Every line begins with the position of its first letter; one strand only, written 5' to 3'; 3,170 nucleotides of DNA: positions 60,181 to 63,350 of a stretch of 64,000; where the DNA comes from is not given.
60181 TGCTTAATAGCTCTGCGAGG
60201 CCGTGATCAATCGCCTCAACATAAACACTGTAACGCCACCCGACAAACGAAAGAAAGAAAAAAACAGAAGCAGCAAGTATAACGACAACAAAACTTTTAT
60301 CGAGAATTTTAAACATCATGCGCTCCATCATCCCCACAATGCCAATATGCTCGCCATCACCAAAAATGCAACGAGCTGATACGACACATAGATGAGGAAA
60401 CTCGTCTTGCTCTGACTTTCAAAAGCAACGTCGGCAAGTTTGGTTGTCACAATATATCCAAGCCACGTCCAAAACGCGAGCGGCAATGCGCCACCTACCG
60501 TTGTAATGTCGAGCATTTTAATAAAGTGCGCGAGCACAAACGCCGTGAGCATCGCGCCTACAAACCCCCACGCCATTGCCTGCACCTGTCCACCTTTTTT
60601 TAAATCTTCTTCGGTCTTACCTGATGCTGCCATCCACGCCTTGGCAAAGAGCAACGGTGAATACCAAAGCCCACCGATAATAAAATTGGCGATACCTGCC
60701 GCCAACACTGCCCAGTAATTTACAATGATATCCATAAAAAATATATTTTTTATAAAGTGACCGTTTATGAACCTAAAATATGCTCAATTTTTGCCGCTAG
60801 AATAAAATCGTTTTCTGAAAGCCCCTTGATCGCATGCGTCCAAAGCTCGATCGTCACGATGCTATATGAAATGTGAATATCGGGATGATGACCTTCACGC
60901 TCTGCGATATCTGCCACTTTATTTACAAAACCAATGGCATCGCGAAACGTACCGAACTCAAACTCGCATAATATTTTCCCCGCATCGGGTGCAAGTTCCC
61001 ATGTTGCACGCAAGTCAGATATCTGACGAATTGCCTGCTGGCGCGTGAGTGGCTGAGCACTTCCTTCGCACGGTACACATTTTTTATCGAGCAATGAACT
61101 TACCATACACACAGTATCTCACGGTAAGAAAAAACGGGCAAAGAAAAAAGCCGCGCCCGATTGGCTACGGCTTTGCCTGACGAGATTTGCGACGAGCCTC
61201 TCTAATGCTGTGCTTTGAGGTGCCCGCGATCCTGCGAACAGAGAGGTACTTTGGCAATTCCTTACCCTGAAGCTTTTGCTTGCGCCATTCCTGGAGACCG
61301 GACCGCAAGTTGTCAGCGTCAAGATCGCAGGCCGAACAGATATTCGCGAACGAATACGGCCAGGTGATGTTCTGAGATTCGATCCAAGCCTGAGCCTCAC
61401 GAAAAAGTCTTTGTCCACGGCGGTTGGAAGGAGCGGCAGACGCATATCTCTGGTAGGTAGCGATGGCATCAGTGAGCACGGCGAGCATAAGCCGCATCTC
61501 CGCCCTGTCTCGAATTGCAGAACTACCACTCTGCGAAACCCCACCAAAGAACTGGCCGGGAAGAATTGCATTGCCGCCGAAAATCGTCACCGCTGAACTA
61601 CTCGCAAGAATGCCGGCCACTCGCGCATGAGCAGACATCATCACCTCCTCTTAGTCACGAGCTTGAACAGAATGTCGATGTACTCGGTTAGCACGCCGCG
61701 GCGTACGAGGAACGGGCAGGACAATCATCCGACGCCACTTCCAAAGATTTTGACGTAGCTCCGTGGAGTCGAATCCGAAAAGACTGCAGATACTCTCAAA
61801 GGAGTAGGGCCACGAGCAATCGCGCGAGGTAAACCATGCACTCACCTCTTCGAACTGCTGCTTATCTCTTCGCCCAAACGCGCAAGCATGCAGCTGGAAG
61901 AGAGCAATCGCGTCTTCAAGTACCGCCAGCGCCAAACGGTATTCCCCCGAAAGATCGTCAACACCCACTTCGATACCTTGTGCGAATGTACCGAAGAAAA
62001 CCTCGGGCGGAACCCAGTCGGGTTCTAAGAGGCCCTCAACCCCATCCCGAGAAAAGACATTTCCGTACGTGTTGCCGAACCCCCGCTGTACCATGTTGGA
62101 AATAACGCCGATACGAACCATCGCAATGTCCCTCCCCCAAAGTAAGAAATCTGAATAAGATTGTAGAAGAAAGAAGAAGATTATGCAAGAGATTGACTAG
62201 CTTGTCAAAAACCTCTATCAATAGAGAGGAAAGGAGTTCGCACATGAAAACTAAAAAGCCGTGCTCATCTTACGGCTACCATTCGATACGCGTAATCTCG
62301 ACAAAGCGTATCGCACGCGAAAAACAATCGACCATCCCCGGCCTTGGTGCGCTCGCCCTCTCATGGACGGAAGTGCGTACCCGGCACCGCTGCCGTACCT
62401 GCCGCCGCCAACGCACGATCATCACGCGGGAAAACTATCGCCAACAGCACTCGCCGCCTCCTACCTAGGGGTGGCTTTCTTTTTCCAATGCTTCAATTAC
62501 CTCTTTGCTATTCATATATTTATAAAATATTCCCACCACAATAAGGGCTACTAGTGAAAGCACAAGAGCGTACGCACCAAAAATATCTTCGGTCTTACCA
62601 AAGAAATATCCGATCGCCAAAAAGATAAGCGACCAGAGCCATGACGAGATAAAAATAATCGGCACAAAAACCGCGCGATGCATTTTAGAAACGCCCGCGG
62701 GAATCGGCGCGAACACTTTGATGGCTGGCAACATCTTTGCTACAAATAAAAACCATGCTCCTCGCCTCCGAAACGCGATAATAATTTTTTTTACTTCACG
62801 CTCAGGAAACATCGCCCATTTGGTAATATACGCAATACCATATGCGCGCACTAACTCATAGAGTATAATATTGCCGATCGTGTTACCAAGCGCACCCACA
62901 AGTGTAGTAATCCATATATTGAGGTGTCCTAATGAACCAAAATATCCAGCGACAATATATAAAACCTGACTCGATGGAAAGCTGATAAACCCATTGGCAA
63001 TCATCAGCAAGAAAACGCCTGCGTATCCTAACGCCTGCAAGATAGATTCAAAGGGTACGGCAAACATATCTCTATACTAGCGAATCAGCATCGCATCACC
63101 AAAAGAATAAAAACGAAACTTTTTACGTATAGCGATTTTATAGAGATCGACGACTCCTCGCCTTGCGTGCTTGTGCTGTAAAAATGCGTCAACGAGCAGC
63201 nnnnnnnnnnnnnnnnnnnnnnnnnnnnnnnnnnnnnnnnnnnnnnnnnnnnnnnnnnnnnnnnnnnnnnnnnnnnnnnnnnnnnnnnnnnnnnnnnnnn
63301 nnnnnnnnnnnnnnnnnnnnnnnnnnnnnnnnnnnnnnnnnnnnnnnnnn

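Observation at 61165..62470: GC-rich islet with a tandem paralog pair of unknown function plus a divergent small basic protein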

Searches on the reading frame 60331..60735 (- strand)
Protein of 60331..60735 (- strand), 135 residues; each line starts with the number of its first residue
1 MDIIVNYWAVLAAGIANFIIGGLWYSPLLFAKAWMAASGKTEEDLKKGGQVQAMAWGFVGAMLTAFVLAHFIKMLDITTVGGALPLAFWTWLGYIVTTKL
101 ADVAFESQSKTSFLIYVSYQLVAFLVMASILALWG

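Call 6: search_protein_families(library=ncbifam, proteins=[window:60331-60735:-], max_evalue=0.1)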
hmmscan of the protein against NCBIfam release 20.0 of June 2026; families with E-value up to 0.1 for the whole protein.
window:60331-60735:- (135 aa): 1 family
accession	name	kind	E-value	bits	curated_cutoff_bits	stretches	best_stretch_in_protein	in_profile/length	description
NF033887.1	conj_TraX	equivalog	0.087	12.4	100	1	35-75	56-96/163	conjugal transfer protein TraX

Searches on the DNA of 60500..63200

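Call 87: search_rna_families(source=window, start=60500, end=63200, threshold=evalue, max_evalue=1)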
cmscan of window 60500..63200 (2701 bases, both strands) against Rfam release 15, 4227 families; matches with E-value up to 1: 0.
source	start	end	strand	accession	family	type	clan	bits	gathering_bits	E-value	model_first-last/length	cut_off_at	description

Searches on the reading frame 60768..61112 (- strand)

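Call 6: search_protein_families(library=ncbifam, proteins=[window:60768-61112:-], max_evalue=0.1)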
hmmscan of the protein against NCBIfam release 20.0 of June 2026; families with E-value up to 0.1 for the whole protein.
window:60768-61112:- (115 aa): 5 families
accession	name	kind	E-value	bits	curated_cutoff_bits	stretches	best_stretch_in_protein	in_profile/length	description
NF002019.0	PRK00823.1-4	equivalog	5.9e-29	100.5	137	1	3-112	3-111/116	4a-hydroxytetrahydrobiopterin dehydratase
NF002016.0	PRK00823.1-1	equivalog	2.8e-26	91.8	133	1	6-113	3-111/113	4a-hydroxytetrahydrobiopterin dehydratase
NF002017.0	PRK00823.1-2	equivalog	3.6e-23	81.4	80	1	20-112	3-92/94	4a-hydroxytetrahydrobiopterin dehydratase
NF002018.0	PRK00823.1-3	equivalog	2.6e-19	69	108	1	22-113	6-96/98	4a-hydroxytetrahydrobiopterin dehydratase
NF002020.0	PRK00823.1-5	equivalog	3.2e-14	53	146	1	19-112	12-104/111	4a-hydroxytetrahydrobiopterin dehydratase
